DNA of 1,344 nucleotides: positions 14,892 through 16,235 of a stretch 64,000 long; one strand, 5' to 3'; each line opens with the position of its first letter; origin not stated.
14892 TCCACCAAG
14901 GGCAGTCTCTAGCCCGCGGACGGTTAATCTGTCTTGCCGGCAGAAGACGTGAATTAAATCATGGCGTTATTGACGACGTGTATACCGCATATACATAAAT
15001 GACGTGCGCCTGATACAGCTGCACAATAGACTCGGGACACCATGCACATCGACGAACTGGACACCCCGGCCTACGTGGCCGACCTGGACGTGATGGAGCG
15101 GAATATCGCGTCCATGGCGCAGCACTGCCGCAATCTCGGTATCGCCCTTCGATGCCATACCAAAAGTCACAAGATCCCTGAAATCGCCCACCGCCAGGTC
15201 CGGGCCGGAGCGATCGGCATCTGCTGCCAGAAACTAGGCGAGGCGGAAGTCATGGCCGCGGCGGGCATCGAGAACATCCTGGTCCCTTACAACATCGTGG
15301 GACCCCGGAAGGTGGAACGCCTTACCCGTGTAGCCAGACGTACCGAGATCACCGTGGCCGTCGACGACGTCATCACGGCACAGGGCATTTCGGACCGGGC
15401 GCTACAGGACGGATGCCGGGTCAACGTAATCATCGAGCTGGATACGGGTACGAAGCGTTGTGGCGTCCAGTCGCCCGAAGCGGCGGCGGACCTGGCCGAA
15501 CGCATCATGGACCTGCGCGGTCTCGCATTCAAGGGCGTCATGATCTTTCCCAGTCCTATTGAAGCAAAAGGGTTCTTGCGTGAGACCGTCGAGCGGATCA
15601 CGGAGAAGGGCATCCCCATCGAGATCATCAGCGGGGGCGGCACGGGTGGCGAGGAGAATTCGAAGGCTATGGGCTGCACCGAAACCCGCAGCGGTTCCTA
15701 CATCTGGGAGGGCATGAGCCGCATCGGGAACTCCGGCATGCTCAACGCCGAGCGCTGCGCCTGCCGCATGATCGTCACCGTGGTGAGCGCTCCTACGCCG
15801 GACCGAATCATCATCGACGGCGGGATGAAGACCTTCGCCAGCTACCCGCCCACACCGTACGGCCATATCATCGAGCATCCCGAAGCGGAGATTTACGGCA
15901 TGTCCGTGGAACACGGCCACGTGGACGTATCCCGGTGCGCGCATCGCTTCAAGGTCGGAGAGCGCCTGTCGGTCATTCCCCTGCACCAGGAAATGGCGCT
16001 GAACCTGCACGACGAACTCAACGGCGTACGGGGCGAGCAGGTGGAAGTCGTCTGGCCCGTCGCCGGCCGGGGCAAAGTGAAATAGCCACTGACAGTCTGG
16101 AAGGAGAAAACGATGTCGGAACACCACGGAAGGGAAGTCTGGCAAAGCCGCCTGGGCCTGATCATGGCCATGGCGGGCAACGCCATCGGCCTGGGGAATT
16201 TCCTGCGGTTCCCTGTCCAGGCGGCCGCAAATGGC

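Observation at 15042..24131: Seven-gene same-strand cluster for uptake and processing of an amino-acid or amide-like compound of unknown identity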

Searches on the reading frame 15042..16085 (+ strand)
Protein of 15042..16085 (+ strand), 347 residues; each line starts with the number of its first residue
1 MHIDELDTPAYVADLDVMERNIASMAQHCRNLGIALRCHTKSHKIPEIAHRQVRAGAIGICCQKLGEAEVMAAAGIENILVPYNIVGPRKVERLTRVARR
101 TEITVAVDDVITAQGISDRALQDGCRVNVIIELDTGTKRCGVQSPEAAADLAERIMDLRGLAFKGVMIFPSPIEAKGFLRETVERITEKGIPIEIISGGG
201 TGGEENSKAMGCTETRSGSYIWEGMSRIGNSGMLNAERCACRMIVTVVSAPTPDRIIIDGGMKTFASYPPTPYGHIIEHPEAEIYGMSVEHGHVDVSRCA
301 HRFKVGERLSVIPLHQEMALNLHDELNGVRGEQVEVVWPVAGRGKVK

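Call 3: search_protein_families(library=pfam, proteins=[window:15042-16085:+])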
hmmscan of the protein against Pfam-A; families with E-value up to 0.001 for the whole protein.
window:15042-16085:+ (347 aa): 2 families
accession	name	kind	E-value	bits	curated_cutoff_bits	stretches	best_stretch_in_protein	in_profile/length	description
PF01168.26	Ala_racemase_N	-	3.1e-23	83.1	24.1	1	14-222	2-216/220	Alanine racemase, N-terminal domain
PF14031.13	D-ser_dehydrat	-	9.5e-14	52.2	22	1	240-326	1-94/97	Putative serine dehydratase domain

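Call 4: search_protein_families(library=ncbifam, proteins=[window:15042-16085:+])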
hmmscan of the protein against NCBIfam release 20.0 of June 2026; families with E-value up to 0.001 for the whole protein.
window:15042-16085:+ (347 aa): 3 families
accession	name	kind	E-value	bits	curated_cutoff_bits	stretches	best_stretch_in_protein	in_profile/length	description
NF045642.2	HdxyAspAldBhcC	equivalog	2.5e-64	217.8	690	1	1-346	22-386/387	3-hydroxy-D-aspartate aldolase BhcC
NF040742.1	racem_Orr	exception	3.8e-08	32.7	480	1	10-201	3-197/351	ornithine racemase Orr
TIGR00492.1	alr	equivalog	2.8e-05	23.2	168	1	45-171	42-164/369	alanine racemase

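Call 8: find_related_loci(query=window:15042-16085:+, collection=genome_contigs, flank=10000)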
Query window:15042-16085:+ (347 aa) in genome_contigs; peptide patterns used: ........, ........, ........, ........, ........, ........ (x = any residue, [..] = any of these).
237 stretches matched a pattern; 197 encode a relative of the query (tblastn E <= 1e-3); the best 80 are kept; 80 distinct loci.
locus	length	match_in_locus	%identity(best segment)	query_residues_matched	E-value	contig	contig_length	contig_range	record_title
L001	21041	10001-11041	99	1-347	0e+0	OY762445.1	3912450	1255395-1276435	MAG: bacterium isolate 4d88f91b-64ba-49ef-9c7d-4906d56127d1 genome assembly, chromosome: 1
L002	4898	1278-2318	99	1-347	0e+0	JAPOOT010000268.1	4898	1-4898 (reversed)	MAG: Gemmatimonadetes bacterium isolate APA_bin_41 c_000000004828, whole genome shotgun sequence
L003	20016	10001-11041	95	1-347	0e+0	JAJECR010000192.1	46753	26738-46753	MAG: Candidatus Latescibacterota bacterium isolate jk18xAbins.29 k141_873673, whole genome shotgun sequence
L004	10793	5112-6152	96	1-347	0e+0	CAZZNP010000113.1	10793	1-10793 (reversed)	MAG TPA_asm: uncultured Gemmatimonadota bacterium isolate SRP109090_co2_50 genome assembly, contig: NODE_9239_length_107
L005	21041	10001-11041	94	1-347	0e+0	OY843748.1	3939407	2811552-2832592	MAG: bacterium isolate 9408d56b-0626-48ff-8cc4-40385ffb9045 genome assembly, chromosome: 1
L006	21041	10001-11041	93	1-347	0e+0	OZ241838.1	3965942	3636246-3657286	MAG: bacterium isolate 834f4656-8c40-439b-be50-31c876aeaf38 genome assembly, chromosome: 1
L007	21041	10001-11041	93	1-347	0e+0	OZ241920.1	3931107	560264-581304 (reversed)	MAG: bacterium isolate c159a2c7-7ae9-43f8-b1c6-a8821b09048b genome assembly, chromosome: 1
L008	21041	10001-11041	90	1-347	0e+0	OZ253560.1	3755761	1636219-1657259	MAG: bacterium isolate 97c2cdc3-07c5-4390-9168-6b920e0bec44 genome assembly, chromosome: 1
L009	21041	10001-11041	91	1-347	0e+0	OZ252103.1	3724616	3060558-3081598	MAG: bacterium isolate 8b9b2d7a-c40d-4f90-8ad6-3455a0001c0c genome assembly, chromosome: 1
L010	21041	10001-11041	92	1-347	0e+0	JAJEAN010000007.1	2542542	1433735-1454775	MAG: Candidatus Latescibacterota bacterium isolate jk18x7bins.54 k141_2599900, whole genome shotgun sequence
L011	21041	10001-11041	90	1-347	0e+0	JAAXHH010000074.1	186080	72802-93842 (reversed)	MAG: Candidatus Latescibacterota bacterium isolate Plut_88884 unfiltered_Plut_88884_genomic_contig_283691, whole genome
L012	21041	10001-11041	89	1-347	0e+0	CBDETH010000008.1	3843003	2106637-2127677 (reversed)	MAG: bacterium isolate a37c322d-fd18-4de0-acdf-9ec38001f2fc genome assembly, contig: contig_8, whole genome shotgun sequ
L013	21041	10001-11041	89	1-347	0e+0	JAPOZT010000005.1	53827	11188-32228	MAG: Gemmatimonadetes bacterium isolate IRC1_bin_16 NODE_554_length_53827_cov_20.7763, whole genome shotgun sequence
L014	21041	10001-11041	88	1-347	0e+0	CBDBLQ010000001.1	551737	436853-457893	MAG: bacterium isolate 7e3eab2d-bf14-4947-a8f9-fc6ddb354d52 genome assembly, contig: contig_1, whole genome shotgun sequ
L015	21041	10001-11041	88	1-347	0e+0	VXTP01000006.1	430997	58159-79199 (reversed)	MAG: Gemmatimonadetes bacterium isolate SB0665_bin_8 NODE_5_length_430997_cov_13.586640, whole genome shotgun sequence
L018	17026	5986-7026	74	1-347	2e-173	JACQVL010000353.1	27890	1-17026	MAG: Candidatus Latescibacterota bacterium isolate NC_groundwater_1462_Ag_S-0.65um_62_34 S_p65_S5_coassembly_k141_555315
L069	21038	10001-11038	63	3-347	1e-142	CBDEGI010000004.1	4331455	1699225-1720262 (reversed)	MAG: Bryobacterales bacterium isolate 10a21c94-7eb8-427e-b2a2-b5379825a615 genome assembly, contig: contig_4, whole geno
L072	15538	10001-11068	60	1-347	2e-140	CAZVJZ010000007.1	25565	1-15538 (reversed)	MAG TPA_asm: uncultured Candidatus Bathyarchaeia archaeon isolate binchicken_co133_1 genome assembly, contig: NODE_972_l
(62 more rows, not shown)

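Call 16: search_protein_families(library=pfam, proteins=[L001:16713-18236:+, L005:12750-14456:+, L005:18706-20298:+], max_evalue=0.01)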
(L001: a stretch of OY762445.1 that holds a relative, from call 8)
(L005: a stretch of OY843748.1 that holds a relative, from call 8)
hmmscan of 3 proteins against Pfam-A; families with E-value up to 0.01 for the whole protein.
L001:16713-18236:+ (507 aa): 3 families
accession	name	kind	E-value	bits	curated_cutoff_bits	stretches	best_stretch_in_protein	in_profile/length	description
PF07685.20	GATase_3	-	4e-39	134.7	27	1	280-453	2-194/196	CobB/CobQ-like glutamine amidotransferase domain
PF01656.29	CbiA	-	5.9e-19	68.7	25.4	1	26-255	1-120/125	CobQ/CobB/MinD/ParA nucleotide binding domain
PF13500.12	AAA_26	-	5e-14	53.1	27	1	25-252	2-195/198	AAA domain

L005:12750-14456:+ (568 aa): 2 families
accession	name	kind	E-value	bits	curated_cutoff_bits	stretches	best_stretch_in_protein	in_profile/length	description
PF04326.19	SLFN_AlbA_2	-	4.1e-13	50.3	25.3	1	30-150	1-114/118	Schlafen, AlbA_2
PF13749.12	HATPase_c_4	-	1.4e-12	47.8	26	1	325-411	3-88/89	Putative ATP-dependent DNA helicase recG C-terminal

L005:18706-20298:+ (530 aa): 3 families
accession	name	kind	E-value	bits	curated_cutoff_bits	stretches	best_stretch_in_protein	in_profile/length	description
PF07685.20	GATase_3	-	2.3e-39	135.5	27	1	302-476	1-194/196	CobB/CobQ-like glutamine amidotransferase domain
PF01656.29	CbiA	-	5.5e-21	75.3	25.4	1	48-278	1-121/125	CobQ/CobB/MinD/ParA nucleotide binding domain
PF13500.12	AAA_26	-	1.1e-16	61.7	27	1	47-274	2-195/198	AAA domain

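Call 17: search_solved_structures(query=window:15042-16085:+, max_evalue=0.001, show_alignments=2)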
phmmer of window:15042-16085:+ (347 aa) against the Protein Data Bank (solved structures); distinct sequences matched with E-value up to 0.001: 12.
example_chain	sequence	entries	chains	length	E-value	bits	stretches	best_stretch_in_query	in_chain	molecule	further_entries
4v15_A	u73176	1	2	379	8.3e-51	176.1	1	5-344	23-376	D-THREONINE ALDOLASE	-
7dib_A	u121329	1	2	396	7.5e-48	166.4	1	4-345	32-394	D-threonine aldolase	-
6qkb_A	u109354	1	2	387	7.2e-47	163.2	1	4-345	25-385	D-3-hydroxyaspartate aldolase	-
7yqa_A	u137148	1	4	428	2e-33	119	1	4-344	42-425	D-threonine aldolase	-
3wqg_A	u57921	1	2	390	6.7e-24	87.7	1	6-265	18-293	D-threo-3-hydroxyaspartate dehydratase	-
3wqc_A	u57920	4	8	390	9.5e-24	87.2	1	6-264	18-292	D-threo-3-hydroxyaspartate dehydratase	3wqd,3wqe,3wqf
4pb3_A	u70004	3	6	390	2e-23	86.1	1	6-262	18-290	D-threo-3-hydroxyaspartate dehydratase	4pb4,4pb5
3anu_A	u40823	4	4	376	3.5e-19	72.2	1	3-156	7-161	D-serine dehydratase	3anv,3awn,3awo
3llx_A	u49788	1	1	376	2e-10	43.4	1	6-316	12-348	Predicted amino acid aldolase or racemase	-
3gwq_A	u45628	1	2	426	9.5e-07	31.3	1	5-181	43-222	D-serine deaminase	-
3cpg_A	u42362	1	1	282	1.3e-05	27.6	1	52-221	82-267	Uncharacterized protein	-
5zl6_A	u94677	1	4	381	1.8e-05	27.1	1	6-152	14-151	Histidine racemase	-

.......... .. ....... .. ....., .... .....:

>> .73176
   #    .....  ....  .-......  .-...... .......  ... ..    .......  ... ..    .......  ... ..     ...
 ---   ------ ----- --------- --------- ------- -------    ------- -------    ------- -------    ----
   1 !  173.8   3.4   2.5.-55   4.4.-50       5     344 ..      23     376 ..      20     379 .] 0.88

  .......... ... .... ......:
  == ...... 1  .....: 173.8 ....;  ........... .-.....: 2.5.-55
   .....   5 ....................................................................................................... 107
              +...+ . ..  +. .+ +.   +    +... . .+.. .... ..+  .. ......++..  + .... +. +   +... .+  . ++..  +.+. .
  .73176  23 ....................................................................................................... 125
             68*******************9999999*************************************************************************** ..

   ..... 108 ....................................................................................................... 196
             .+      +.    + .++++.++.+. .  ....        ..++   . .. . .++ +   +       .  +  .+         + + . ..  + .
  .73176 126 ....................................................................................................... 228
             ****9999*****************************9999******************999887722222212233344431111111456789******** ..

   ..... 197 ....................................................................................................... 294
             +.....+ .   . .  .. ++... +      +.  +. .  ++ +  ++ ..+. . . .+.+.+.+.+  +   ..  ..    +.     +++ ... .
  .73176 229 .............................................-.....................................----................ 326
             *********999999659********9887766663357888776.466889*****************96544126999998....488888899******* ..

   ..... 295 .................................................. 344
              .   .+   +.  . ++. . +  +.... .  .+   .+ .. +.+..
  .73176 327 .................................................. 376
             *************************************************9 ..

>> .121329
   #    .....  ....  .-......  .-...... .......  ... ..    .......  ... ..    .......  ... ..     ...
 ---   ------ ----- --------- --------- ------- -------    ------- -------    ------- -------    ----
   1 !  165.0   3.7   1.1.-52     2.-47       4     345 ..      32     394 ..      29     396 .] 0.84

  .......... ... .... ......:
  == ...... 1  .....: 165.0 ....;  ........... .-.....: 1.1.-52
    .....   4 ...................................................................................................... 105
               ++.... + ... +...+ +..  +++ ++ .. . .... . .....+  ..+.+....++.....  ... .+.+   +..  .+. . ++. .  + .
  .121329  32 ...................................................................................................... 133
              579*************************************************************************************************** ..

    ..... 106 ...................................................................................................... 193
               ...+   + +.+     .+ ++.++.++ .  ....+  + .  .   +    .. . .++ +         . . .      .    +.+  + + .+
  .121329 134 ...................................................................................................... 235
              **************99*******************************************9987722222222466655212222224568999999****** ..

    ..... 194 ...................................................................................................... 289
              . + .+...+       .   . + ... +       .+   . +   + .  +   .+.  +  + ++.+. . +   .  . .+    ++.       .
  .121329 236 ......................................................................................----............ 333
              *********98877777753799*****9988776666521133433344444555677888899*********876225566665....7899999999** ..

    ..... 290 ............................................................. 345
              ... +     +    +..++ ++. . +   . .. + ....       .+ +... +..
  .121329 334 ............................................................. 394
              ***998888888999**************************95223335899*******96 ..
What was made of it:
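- Checked: Best solved relative is D-threonine aldolase 4v15, E 8e-51 (call 17).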

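Call 36: search_protein_families(library=pfam, proteins=[L018:3053-4357:+, L018:4433-5410:-, L018:7100-8146:+, L018:8178-8657:+, L018:9198-10199:+, L018:10335-11129:+], max_evalue=0.001)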
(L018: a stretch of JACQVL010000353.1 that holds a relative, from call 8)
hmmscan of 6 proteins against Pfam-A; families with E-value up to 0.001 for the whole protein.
L018:3053-4357:+ (434 aa): 2 families
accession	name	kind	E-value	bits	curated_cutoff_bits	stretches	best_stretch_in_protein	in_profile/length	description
PF00263.26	Secretin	-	2e-43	148.4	27.5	1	252-416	1-168/169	Bacterial type II and III secretion system protein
PF03958.22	Secretin_N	-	4e-11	43.4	28.2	1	137-180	26-69/69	Bacterial type II/III secretion system short domain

L018:4433-5410:- (325 aa): 1 family
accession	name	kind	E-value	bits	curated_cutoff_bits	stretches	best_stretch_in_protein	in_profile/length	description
PF00912.28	Transgly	-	1.3e-54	184.7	27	1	111-277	11-177/178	Transglycosylase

L018:7100-8146:+ (348 aa): 2 families
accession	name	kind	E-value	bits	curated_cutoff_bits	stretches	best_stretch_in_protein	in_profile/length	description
PF01545.26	Cation_efflux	-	8.6e-41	140.3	26.6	1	52-240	4-198/198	Cation efflux family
PF16916.11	ZT_dimer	-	5.3e-15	55.6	26.7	1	246-319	3-76/78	Dimerisation domain of Zinc Transporter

L018:8178-8657:+ (159 aa): 0 families

L018:9198-10199:+ (333 aa): 0 families

L018:10335-11129:+ (264 aa): 0 families
